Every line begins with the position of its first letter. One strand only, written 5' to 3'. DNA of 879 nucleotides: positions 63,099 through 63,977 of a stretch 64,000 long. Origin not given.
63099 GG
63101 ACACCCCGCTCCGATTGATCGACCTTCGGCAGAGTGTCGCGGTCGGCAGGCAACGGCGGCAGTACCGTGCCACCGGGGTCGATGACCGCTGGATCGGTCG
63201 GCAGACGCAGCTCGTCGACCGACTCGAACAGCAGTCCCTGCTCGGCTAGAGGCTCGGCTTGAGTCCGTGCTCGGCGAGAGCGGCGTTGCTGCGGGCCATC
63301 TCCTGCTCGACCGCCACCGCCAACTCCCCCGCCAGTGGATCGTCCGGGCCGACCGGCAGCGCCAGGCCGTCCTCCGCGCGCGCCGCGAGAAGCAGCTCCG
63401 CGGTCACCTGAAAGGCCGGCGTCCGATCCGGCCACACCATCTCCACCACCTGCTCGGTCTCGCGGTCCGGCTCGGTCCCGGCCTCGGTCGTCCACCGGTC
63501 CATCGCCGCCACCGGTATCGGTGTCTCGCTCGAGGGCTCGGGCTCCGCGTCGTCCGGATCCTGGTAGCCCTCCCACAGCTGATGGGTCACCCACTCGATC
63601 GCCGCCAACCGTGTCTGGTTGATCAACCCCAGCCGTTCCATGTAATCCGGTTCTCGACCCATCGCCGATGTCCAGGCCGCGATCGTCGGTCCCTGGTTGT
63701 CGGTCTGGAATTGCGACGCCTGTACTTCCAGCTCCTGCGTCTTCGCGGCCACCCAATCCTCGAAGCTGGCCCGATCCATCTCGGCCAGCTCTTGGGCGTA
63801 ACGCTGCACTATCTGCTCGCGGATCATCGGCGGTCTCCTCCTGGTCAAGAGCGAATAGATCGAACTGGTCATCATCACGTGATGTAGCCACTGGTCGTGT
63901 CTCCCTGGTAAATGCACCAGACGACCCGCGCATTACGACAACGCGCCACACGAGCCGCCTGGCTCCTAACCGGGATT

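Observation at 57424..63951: Giant DarB-like methyltransferase-helicase with a mis-framed 5' end; possible split of a ~2130-aa polypeptide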

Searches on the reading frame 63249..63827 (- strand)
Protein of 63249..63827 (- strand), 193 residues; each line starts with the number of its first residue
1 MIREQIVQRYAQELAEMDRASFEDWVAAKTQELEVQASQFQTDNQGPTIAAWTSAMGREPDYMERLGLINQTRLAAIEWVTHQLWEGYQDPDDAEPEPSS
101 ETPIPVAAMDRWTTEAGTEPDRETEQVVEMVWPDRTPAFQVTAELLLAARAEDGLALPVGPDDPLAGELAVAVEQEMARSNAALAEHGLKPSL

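Call 9: search_protein_families(library=pfam, proteins=[window:63249-63827:-], max_evalue=0.01)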
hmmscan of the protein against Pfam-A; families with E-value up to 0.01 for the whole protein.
window:63249-63827:- (193 aa): 0 families

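Call 16: find_homologous_proteins(query=window:63249-63827:-)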
Query window:63249-63827:- (193 aa): 8 proteins with E <= 0.001 among 638 candidates.
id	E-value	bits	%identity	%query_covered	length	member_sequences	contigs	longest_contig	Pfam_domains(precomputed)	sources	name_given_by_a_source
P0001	7.9e-120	416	100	100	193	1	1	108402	-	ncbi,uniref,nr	ncbi:hypothetical protein [Williamsia sp.]|uniref:hypothetical protein n=1 Tax=Williamsia sp. TaxID=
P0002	5.4e-97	342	84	99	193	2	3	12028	-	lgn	-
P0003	4.2e-18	85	35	92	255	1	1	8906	-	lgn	-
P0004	5.8e-15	74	32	91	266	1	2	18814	-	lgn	-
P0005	7.6e-15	74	31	91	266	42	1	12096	-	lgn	-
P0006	7.8e-15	74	38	67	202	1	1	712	-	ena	-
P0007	8.9e-15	74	38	67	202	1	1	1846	-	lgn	-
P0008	1.2e-14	73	38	67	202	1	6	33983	-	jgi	jgi:hypothetical protein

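Call 17: search_dna_similar(query=window:63249-63827:-, collection=plasmids, mode=protein, max_rows=60, max_evalue=0.001)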
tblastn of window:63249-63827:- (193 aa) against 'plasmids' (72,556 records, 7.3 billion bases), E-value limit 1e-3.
Records with a match: 76; places in all: 78; records where one place covers at least 80% of the query: 36.
Best place of each record, by identity: <60% 76.
By first word of the organism name: Rhodococcus 28; Gordonia 17; Mycobacterium 15; Mycolicibacterium 9; Mycobacteroides 3; Dietzia 3; Cryobacterium 1.
By predicted mobility (MOB-suite, as given by PLSDB): mobilizable 35; non-mobilizable 24; conjugative 17.
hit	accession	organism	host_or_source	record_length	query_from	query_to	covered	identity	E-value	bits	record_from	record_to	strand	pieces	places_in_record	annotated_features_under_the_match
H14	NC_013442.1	Gordonia bronchialis DSM 43247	-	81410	2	187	96%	44.1%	7e-33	130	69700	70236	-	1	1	hypothetical protein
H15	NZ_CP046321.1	Gordonia bronchialis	-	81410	2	187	96%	44.1%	7e-33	130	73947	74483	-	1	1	hypothetical protein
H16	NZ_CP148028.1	Gordonia hongkongensis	-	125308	2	186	96%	42.5%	7e-32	127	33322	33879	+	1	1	hypothetical protein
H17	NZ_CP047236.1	Gordonia sp. JH63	Homo sapiens,whole organism,skin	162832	2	173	89%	45.7%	4e-36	140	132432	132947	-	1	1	hypothetical protein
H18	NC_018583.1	Gordonia sp. KTR9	-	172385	2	173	89%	45.7%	1e-34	135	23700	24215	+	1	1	hypothetical protein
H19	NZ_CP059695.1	Gordonia rubripertincta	Cell culture,soil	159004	2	186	96%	41.9%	6e-32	127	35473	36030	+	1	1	hypothetical protein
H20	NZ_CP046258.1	Gordonia sp. 135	cell culture,soil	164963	2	190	98%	40.8%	1e-27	115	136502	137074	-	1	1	hypothetical protein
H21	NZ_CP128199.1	Gordonia sp. Swx-4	cell culture,Sandstone of the Ordos ...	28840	2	186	96%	41.4%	6e-31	125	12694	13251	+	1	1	hypothetical protein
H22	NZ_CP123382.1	Gordonia sp. SMJS1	Pure culture,sediment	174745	2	186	96%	41.4%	1e-30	124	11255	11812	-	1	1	hypothetical protein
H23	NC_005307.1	Gordonia westfalica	-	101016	2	174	90%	42.5%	3e-31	126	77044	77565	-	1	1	hypothetical protein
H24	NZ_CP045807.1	Gordonia pseudamarae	Whole organism,Foam on activated sludge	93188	1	174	90%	42.1%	3e-28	117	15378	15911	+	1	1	hypothetical protein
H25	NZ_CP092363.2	Mycolicibacterium crocinum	-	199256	2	177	91%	36.5%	1e-15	81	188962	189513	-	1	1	hypothetical protein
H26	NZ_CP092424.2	Mycobacterium lentiflavum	-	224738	2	177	91%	32.5%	8e-16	82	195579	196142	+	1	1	hypothetical protein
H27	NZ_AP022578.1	Mycolicibacterium aubagnense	-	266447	19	177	82%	35.1%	7e-14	76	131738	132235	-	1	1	hypothetical protein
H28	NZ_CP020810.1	Mycobacterium dioxanotrophicus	Single cell,river sediment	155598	23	177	80%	34.8%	3e-13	74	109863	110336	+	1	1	hypothetical protein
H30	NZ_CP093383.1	Rhodococcus opacus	cell culture,forest soil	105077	27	183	81%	33.9%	2e-7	57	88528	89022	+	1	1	hypothetical protein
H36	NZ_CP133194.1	Rhodococcus erythropolis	Spring wheat plant ( Triticum aestivum ...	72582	17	188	89%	28.7%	3e-10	66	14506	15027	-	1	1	hypothetical protein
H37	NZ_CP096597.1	Gordonia amicalis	cell culture,Co-produced water from oil ...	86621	49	180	68%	37.2%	1e-13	76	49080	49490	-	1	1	hypothetical protein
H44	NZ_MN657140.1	Cryobacterium sp.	-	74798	8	183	91%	27.4%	7e-7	56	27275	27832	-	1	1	hypothetical protein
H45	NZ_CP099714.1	Dietzia kunjamensis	cell culture,water from a container for ...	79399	22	178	81%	30.7%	5e-8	59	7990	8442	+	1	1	hypothetical protein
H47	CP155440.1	Dietzia kunjamensis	-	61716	13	186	90%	27.5%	7e-6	53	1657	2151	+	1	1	hypothetical protein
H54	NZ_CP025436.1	Gordonia sp. YC-JH1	mixed culture,petroleum-contaminated ...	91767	34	175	74%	31.5%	7e-8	59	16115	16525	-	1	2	hypothetical protein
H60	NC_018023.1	Mycolicibacterium chubuense NBB4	-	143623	49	177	67%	33.1%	3e-9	63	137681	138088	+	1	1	helicase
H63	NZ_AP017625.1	Mycobacterium ulcerans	Homo sapiens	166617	49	177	67%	31.7%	2e-6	54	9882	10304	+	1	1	hypothetical protein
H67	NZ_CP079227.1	Rhodococcus sp. LW-XY12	pure culture,activated sludge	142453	82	180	51%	36.4%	3e-5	51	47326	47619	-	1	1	hypothetical protein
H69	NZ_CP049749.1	Rhodococcus fascians A21d2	Oenothera speciosa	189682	57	183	66%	27.9%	6e-6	53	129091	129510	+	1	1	hypothetical protein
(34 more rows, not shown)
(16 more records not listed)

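Call 18: find_encoding_contigs(protein=P0002, flank=8000, max_places=3)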
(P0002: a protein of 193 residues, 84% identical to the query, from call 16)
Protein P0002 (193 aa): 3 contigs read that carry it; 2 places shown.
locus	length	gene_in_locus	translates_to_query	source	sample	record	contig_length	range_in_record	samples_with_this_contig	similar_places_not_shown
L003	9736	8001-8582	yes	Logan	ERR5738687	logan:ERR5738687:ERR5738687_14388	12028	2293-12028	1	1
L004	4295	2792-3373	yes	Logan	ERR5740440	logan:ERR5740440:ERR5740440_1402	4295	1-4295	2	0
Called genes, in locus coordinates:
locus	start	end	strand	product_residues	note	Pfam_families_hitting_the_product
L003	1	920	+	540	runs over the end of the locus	PF01555:N6_N4_Mtase, PF04471:Mrr_cat (weak), PF22722:NA-iREase1 (weak)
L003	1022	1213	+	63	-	PF11774:Lsr2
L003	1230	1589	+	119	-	-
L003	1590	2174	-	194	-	-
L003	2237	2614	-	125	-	-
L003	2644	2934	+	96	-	-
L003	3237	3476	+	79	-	PF00462:Glutaredoxin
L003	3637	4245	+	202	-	-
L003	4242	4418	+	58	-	-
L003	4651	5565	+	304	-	PF13545:HTH_Crp_2 (faint)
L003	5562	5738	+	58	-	-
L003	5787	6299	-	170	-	-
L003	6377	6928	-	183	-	-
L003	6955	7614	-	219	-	PF19876:DUF6349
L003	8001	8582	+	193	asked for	-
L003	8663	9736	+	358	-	?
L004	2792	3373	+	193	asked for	-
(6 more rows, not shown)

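Call 20: get_annotated_region(hit=H60, flank=8000)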
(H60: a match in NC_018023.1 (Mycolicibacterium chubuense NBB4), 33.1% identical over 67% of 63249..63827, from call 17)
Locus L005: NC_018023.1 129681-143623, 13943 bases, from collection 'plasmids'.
description: Mycolicibacterium chubuense NBB4 plasmid pMYCCH.02, complete sequence
organism: Mycolicibacterium chubuense NBB4 (NCBI taxid 710421)
taxonomy: Bacteria; Actinomycetota; Actinomycetes; Mycobacteriales; Mycobacteriaceae; Mycolicibacterium; Mycolicibacterium chubuense; Mycolicibacterium chubuense NBB4
host: -; source: -; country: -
typing (MOB-suite, as given by PLSDB): mobilizable; replicon rep_cluster_1606; relaxase MOBF
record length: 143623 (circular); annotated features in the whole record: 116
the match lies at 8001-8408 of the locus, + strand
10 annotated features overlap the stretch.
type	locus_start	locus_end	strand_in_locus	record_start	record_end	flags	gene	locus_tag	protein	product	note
CDS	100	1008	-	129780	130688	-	-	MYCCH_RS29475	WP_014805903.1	alpha/beta hydrolase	-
CDS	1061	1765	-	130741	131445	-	-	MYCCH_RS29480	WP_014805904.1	TetR/AcrR family transcriptional regulator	GO:0006355 - regulation of DNA-templated transcription [Evidence IEA]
CDS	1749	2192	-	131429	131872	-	-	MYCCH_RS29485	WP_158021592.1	hypothetical protein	-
CDS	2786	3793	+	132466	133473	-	-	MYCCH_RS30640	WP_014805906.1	hypothetical protein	-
CDS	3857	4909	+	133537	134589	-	-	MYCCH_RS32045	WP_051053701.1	C40 family peptidase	GO:0006508 - proteolysis [Evidence IEA]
CDS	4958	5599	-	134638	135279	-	-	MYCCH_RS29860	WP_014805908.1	helix-turn-helix transcriptional regulator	-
CDS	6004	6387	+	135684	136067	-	-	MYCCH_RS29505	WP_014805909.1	WhiB family transcriptional regulator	-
CDS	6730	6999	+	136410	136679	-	-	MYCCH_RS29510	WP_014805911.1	hypothetical protein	-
CDS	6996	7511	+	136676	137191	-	-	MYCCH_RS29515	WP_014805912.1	hypothetical protein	-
CDS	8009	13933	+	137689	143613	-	-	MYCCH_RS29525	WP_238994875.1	helicase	-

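Call 22: find_related_loci(query=A2, collection=genome_contigs, flank=4000)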
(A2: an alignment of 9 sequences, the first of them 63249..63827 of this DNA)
Query A2 (193 aa) in genome_contigs; peptide patterns used: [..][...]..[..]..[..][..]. (x = any residue, [..] = any of these).
156 stretches matched a pattern; 26 encode a relative of the query (tblastn E <= 1e-3); 26 distinct loci.
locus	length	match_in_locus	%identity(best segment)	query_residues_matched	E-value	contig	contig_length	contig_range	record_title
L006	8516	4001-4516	45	2-173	1e-38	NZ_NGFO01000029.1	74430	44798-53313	Gordonia lacunae strain BS2 scaffold29.1, whole genome shotgun sequence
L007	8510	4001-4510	44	2-169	4e-34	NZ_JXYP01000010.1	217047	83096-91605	Williamsia herbipolensis strain ARP1 contig5, whole genome shotgun sequence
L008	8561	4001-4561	33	2-177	2e-20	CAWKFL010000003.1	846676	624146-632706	MAG: uncultured Actinomycetota bacterium isolate MFD09212.bin.1.219 genome assembly, contig: contig_2756, whole genome s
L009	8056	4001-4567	32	2-177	7e-21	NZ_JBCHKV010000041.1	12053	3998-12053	Mycobacterium sp. 050272 contig00041, whole genome shotgun sequence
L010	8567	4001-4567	32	2-177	7e-20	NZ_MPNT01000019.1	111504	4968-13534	Mycobacterium paraffinicum strain M11 NODE_19_length_111504_cov_8.11444_ID_1573, whole genome shotgun sequence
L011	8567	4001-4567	32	2-177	7e-20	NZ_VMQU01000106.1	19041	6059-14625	Mycobacterium helveticum strain 16-83 NODE_106_length_19041_cov_57.938515, whole genome shotgun sequence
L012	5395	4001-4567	32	2-177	7e-20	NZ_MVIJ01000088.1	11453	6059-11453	Mycobacterium scrofulaceum strain DSM 43992 NODE_88_length_11453_cov_41.7237, whole genome shotgun sequence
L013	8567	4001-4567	32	2-177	7e-20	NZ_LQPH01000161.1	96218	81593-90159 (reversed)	Mycobacterium nebraskense strain DSM 44803 contig_73, whole genome shotgun sequence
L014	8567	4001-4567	32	2-177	7e-20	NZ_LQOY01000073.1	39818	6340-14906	Mycobacterium gordonae strain DSM 44160 contig_164, whole genome shotgun sequence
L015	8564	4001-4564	33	2-177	1e-19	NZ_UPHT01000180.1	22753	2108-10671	Mycobacterium attenuatum strain MK41 isolate MK41, whole genome shotgun sequence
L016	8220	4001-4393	41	52-177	3e-19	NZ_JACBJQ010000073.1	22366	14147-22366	Mycolicibacterium vinylchloridicum strain CECT 8761 NODE_73, whole genome shotgun sequence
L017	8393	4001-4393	41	52-177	3e-19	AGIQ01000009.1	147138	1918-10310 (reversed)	Mycolicibacterium rhodesiae JS60 ctg129, whole genome shotgun sequence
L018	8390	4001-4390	41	52-177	3e-19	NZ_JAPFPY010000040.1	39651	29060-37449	Mycolicibacterium sp. J2 out_40, whole genome shotgun sequence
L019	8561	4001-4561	34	2-177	4e-19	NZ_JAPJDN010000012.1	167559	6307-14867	Mycobacterium pinniadriaticum strain CVI_P3 contig00012, whole genome shotgun sequence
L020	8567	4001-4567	32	2-177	7e-20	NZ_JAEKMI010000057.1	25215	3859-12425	Mycobacterium sp. WUMAC-067 ODNHLICA_57, whole genome shotgun sequence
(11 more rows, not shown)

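Call 28: get_annotated_region(hit=H30, flank=7000)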
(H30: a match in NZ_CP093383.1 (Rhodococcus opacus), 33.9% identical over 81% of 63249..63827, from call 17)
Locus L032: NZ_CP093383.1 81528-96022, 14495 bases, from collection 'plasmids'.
description: Rhodococcus opacus strain S8 plasmid pCP105, complete sequence
organism: Rhodococcus opacus (NCBI taxid 37919)
taxonomy: Bacteria; Actinomycetota; Actinomycetes; Mycobacteriales; Nocardiaceae; Rhodococcus; Rhodococcus opacus
host: -; source: cell culture,forest soil; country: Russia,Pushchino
typing (MOB-suite, as given by PLSDB): mobilizable; replicon rep_cluster_1181; relaxase MOBP,MOBP
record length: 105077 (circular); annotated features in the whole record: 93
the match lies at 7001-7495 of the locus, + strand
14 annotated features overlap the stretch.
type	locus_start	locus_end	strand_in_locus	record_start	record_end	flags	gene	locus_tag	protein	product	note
CDS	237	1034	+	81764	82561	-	-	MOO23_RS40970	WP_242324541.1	hypothetical protein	-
CDS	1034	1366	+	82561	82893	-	-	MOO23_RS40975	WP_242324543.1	hypothetical protein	-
CDS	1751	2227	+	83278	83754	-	-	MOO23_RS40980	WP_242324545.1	hypothetical protein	-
CDS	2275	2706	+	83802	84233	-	-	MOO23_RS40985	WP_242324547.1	hypothetical protein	-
CDS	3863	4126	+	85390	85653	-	-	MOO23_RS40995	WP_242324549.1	hypothetical protein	-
CDS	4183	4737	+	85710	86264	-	-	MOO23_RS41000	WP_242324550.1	DnaB-like helicase N-terminal domain-containing protein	GO:0006260 - DNA replication [Evidence IEA]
CDS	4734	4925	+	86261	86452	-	-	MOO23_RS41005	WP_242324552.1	hypothetical protein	-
CDS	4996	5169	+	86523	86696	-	-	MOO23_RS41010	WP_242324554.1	hypothetical protein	-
CDS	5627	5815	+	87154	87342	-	-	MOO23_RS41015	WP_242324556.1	hypothetical protein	-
CDS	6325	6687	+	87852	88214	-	-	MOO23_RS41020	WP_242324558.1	type II toxin-antitoxin system HicB family antitoxin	-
CDS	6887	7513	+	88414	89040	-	-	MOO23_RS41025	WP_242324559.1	hypothetical protein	-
CDS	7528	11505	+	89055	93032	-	-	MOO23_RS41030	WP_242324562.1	DUF3072 domain-containing protein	-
CDS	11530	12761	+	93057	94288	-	-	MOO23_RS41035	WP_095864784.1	IS3 family transposase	-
CDS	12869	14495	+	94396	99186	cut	-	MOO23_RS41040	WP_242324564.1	helicase-related protein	-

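Call 29: get_annotated_region(hit=H36, flank=7000)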
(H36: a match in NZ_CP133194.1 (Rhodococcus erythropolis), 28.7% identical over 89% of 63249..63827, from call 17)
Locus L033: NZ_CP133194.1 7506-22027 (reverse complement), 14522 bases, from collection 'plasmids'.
description: Rhodococcus erythropolis strain MGMM8 plasmid pMGMM8_4, complete sequence
organism: Rhodococcus erythropolis (NCBI taxid 1833)
taxonomy: Bacteria; Actinomycetota; Actinomycetes; Mycobacteriales; Nocardiaceae; Rhodococcus; Rhodococcus erythropolis
host: -; source: Spring wheat plant ( Triticum aestivum L); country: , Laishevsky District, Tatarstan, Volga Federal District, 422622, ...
typing (MOB-suite, as given by PLSDB): mobilizable; relaxase MOBF
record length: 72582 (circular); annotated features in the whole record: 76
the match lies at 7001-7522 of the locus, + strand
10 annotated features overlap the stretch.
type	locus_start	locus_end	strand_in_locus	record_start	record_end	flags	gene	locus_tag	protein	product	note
CDS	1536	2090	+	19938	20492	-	-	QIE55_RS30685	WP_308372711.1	hypothetical protein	-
CDS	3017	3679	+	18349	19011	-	parA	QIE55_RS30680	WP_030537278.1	ParA family partition ATPase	-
CDS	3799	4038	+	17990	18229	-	-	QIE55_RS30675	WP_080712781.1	plasmid partition protein ParG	-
CDS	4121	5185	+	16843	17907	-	-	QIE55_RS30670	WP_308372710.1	DUF2637 domain-containing protein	-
CDS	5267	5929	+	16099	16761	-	-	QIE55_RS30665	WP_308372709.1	TetR/AcrR family transcriptional regulator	GO:0006355 - regulation of DNA-templated transcription [Evidence IEA]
CDS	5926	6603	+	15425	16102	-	-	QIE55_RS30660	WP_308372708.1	TetR/AcrR family transcriptional regulator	GO:0006355 - regulation of DNA-templated transcription [Evidence IEA]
CDS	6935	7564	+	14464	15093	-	-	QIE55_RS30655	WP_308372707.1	hypothetical protein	-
CDS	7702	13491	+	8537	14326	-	-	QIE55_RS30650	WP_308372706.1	helicase-related protein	-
CDS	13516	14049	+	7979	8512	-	-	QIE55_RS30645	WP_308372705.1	hypothetical protein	-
CDS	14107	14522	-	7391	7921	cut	-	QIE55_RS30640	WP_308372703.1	hypothetical protein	-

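Call 30: get_annotated_region(hit=H44, flank=7000)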
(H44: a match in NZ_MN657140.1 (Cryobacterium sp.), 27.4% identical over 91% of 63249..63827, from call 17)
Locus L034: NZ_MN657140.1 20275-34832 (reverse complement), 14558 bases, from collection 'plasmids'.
description: Cryobacterium sp. strain ANT_H26B plasmid pA26BH1, complete sequence
organism: Cryobacterium sp. (NCBI taxid 1926290)
taxonomy: Bacteria; Actinomycetota; Actinomycetes; Micrococcales; Microbacteriaceae; Cryobacterium; Cryobacterium sp.
host: -; source: -; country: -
typing (MOB-suite, as given by PLSDB): non-mobilizable
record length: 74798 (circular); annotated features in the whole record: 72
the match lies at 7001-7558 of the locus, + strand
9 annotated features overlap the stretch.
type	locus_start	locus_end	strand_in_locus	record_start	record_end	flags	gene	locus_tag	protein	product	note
CDS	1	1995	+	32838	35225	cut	-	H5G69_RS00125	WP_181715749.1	DNA topoisomerase III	GO:0006265 - DNA topological change [Evidence IEA]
CDS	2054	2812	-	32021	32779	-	-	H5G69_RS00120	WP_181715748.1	hypothetical protein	-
CDS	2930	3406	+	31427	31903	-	-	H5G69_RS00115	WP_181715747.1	hypothetical protein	-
CDS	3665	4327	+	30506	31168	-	-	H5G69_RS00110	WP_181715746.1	TraI DNA relaxase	-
CDS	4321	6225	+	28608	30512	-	-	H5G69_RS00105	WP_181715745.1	type IV secretory system conjugative DNA transfer family protein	-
CDS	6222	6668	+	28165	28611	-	-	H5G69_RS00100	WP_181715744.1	DUF4913 domain-containing protein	-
CDS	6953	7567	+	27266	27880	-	-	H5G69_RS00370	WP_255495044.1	hypothetical protein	-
CDS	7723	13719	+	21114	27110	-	-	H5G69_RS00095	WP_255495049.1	helicase-related protein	-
CDS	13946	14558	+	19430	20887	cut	-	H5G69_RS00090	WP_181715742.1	class I SAM-dependent DNA methyltransferase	-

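Call 31: get_annotated_region(hit=H45, flank=7000)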
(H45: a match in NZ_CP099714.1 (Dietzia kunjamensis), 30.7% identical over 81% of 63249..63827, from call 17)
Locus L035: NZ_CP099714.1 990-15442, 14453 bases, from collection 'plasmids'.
description: Dietzia kunjamensis strain 313 plasmid pDK313-79, complete sequence
organism: Dietzia kunjamensis (NCBI taxid 322509)
taxonomy: Bacteria; Actinomycetota; Actinomycetes; Mycobacteriales; Dietziaceae; Dietzia; Dietzia kunjamensis
host: -; source: cell culture,water from a container for water evaporation; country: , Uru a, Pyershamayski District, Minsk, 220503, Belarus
typing (MOB-suite, as given by PLSDB): non-mobilizable; replicon rep_cluster_1732
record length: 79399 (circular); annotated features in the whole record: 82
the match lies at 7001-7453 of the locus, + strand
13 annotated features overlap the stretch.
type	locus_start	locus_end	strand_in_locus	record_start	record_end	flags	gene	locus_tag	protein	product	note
CDS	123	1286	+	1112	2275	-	-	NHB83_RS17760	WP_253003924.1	hypothetical protein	-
CDS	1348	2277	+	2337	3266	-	-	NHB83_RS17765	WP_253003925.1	hypothetical protein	-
CDS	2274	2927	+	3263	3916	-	-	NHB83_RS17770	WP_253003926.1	class I SAM-dependent methyltransferase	-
CDS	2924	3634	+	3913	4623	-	fabG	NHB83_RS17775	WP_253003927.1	3-oxoacyl-ACP reductase FabG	-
CDS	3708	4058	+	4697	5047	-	-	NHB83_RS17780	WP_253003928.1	hypothetical protein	-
CDS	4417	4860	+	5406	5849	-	-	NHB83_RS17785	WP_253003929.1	hypothetical protein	-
CDS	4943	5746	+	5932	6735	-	-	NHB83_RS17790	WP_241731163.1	AAA family ATPase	-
CDS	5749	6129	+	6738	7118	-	-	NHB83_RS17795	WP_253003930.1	hypothetical protein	-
CDS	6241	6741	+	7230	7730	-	-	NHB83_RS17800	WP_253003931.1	hypothetical protein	-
CDS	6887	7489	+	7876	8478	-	-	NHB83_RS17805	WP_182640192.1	hypothetical protein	-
CDS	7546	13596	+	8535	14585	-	-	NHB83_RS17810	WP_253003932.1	DEAD/DEAH box helicase family protein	-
CDS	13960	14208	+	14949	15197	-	-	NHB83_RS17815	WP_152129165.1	hypothetical protein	-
CDS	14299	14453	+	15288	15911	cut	-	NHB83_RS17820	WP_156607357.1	hypothetical protein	-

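Call 32: get_annotated_region(hit=H47, flank=7000)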
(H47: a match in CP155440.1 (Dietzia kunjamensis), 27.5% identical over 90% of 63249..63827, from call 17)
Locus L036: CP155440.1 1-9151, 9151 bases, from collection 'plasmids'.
description: Dietzia kunjamensis strain BIM B-2035 plasmid pDK2035-61, complete sequence
organism: Dietzia kunjamensis (NCBI taxid 322509)
taxonomy: Bacteria; Actinomycetota; Actinomycetes; Mycobacteriales; Dietziaceae; Dietzia; Dietzia kunjamensis
host: -; source: -; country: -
typing (MOB-suite, as given by PLSDB): non-mobilizable
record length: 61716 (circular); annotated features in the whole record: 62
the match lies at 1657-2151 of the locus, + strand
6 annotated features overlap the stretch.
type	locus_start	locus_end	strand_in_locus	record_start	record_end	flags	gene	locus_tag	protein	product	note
CDS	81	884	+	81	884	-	-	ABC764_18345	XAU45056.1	AAA family ATPase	-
CDS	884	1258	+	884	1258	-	-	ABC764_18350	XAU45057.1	hypothetical protein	-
CDS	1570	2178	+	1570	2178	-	-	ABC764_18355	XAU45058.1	hypothetical protein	-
CDS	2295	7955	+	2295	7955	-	-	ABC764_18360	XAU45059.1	DEAD/DEAH box helicase family protein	-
CDS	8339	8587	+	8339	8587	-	-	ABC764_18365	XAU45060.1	hypothetical protein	-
CDS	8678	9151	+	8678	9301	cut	-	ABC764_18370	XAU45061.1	hypothetical protein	-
